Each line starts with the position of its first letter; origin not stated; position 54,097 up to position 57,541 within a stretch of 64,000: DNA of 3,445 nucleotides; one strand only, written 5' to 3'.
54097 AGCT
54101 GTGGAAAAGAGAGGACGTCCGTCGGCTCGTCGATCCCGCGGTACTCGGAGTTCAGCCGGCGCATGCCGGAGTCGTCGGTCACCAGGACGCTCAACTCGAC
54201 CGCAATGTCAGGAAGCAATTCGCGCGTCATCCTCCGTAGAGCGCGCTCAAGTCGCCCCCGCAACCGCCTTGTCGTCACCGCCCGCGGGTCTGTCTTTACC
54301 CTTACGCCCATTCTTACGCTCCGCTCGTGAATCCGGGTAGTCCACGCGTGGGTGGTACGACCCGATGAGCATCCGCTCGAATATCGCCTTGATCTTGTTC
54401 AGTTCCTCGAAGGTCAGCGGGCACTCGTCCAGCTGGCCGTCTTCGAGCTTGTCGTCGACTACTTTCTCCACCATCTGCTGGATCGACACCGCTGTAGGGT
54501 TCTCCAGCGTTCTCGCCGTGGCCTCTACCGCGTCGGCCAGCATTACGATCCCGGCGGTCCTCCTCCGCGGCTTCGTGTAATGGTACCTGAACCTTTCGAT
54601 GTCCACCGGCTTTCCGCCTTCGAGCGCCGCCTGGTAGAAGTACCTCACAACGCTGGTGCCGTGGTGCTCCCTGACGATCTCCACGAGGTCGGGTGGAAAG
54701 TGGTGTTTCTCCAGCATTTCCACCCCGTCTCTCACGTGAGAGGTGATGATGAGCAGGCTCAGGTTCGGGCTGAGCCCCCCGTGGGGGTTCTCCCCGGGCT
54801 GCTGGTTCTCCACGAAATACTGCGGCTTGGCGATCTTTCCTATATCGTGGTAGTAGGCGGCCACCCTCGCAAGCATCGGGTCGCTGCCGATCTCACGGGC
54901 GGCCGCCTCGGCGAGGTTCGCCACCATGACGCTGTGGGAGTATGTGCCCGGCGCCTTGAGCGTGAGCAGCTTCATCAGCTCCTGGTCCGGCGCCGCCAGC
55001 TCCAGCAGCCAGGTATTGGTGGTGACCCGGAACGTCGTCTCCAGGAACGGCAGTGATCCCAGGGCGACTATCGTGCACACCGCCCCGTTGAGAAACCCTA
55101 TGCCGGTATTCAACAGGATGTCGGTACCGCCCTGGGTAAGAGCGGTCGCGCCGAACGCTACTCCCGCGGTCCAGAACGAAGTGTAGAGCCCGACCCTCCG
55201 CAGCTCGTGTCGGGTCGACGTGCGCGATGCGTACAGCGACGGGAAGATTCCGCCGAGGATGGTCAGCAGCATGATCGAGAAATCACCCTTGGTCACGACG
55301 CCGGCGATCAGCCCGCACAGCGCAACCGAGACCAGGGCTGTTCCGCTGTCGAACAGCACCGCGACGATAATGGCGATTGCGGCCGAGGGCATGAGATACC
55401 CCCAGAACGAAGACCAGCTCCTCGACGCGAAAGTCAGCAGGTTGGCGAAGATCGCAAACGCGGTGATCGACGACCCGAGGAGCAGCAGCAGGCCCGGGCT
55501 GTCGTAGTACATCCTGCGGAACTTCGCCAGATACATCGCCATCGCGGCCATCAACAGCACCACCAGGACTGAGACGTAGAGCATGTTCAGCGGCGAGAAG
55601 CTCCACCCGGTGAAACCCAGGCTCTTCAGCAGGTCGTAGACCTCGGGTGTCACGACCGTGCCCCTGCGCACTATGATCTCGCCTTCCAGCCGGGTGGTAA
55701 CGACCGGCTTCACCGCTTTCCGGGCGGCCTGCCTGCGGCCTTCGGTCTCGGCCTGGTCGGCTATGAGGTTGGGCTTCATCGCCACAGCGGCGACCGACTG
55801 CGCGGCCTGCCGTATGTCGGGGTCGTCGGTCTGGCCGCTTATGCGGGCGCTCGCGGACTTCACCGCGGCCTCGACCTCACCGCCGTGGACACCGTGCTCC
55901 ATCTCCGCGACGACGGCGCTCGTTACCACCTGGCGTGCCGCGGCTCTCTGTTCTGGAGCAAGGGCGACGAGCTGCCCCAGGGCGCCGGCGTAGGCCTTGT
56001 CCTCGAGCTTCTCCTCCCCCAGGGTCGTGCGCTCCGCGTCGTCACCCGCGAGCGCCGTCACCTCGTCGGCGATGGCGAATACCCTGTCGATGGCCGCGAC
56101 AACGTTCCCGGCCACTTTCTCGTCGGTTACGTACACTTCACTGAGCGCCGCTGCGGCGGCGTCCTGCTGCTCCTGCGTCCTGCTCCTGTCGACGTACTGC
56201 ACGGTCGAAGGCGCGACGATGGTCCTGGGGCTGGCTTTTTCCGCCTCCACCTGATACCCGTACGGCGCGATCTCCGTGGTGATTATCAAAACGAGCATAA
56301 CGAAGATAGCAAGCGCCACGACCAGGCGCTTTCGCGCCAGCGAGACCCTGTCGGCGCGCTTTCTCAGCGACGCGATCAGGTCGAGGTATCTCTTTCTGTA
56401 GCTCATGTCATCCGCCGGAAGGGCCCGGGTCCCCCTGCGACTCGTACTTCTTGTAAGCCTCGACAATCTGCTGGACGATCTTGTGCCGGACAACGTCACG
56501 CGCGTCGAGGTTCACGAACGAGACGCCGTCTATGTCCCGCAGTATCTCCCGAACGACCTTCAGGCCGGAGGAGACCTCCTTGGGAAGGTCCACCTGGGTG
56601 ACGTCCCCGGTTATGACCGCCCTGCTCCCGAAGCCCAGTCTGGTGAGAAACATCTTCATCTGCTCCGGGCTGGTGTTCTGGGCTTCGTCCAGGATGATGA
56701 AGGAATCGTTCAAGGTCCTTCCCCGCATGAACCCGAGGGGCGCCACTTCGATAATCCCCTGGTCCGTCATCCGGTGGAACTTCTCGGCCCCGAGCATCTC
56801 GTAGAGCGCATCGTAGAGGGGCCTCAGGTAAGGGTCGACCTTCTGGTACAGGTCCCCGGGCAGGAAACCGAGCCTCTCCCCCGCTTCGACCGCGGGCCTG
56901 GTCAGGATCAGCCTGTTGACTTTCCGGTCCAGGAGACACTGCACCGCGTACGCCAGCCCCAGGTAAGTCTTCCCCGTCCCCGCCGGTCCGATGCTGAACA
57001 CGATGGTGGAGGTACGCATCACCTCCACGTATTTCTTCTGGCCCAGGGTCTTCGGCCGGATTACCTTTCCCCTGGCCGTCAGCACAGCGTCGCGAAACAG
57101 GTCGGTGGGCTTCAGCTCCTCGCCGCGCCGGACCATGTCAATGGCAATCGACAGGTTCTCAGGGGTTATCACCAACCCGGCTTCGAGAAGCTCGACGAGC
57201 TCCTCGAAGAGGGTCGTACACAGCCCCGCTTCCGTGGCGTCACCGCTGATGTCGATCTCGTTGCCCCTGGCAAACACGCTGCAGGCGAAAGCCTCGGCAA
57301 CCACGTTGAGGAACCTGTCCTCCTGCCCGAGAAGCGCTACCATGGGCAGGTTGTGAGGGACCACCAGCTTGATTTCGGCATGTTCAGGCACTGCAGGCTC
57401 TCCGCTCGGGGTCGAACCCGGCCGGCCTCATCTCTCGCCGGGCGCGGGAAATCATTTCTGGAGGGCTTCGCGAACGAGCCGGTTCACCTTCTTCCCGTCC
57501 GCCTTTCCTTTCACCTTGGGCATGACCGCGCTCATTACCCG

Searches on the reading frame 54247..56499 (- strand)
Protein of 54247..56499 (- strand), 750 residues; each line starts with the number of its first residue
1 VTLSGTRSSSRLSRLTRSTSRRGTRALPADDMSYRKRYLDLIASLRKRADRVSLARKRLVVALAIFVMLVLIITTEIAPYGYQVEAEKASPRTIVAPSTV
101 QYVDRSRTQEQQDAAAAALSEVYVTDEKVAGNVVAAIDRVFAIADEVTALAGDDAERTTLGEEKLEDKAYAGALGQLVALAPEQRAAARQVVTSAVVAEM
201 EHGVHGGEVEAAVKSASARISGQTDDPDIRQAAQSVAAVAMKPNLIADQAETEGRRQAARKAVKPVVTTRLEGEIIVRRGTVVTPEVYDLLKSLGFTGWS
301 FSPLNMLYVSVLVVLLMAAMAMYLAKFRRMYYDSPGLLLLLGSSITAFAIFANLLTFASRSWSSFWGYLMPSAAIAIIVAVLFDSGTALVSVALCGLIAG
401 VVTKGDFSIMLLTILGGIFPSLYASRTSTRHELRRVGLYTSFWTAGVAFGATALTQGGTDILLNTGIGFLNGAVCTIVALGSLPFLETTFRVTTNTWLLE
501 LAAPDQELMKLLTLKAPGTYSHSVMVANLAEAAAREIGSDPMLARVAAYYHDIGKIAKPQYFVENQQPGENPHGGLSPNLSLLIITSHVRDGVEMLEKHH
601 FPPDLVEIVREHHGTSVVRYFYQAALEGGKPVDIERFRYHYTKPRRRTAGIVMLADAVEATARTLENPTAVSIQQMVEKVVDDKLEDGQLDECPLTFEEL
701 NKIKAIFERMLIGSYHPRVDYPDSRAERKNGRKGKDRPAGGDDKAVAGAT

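Call 48: search_protein_families(library=pfam, proteins=[window:54247-56499:-], max_evalue=0.001)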
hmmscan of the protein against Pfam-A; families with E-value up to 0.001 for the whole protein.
window:54247-56499:- (750 aa): 5 families
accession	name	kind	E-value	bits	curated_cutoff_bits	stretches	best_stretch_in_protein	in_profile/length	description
PF07697.16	7TMR-HDED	-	3.5e-39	135.5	27.6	1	88-296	4-222/224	7TM-HD extracellular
PF07698.17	7TM-7TMR_HD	-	4.1e-29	102.3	29.4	1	306-494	4-190/190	7TM receptor with intracellular HD hydrolase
PF01966.28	HD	-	7.5e-21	75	22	1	519-660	1-115/116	HD domain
PF08668.18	HDOD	-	4.8e-05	23.4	22.9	1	516-613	92-194/196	HDOD domain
PF13487.12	HD_5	-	0.00074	19.7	27.2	0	508-613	3-106/170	HD domain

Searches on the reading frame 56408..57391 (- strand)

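Call 48: search_protein_families(library=pfam, proteins=[window:56408-57391:-], max_evalue=0.001)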
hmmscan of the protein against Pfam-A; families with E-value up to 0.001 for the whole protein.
window:56408-57391:- (327 aa): 4 families
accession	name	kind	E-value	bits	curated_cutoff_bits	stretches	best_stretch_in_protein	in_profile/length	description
PF02562.22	PhoH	-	6.4e-95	316.9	27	1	111-314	2-205/205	PhoH-like protein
PF13245.12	AAA_19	-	1.4e-06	28.9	25.1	1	118-267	1-129/134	AAA domain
PF13604.12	AAA_30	-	1.7e-05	25.1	27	1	117-268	5-129/191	AAA domain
PF13401.12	AAA_22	-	6.2e-05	23.8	27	0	127-252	4-108/130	AAA domain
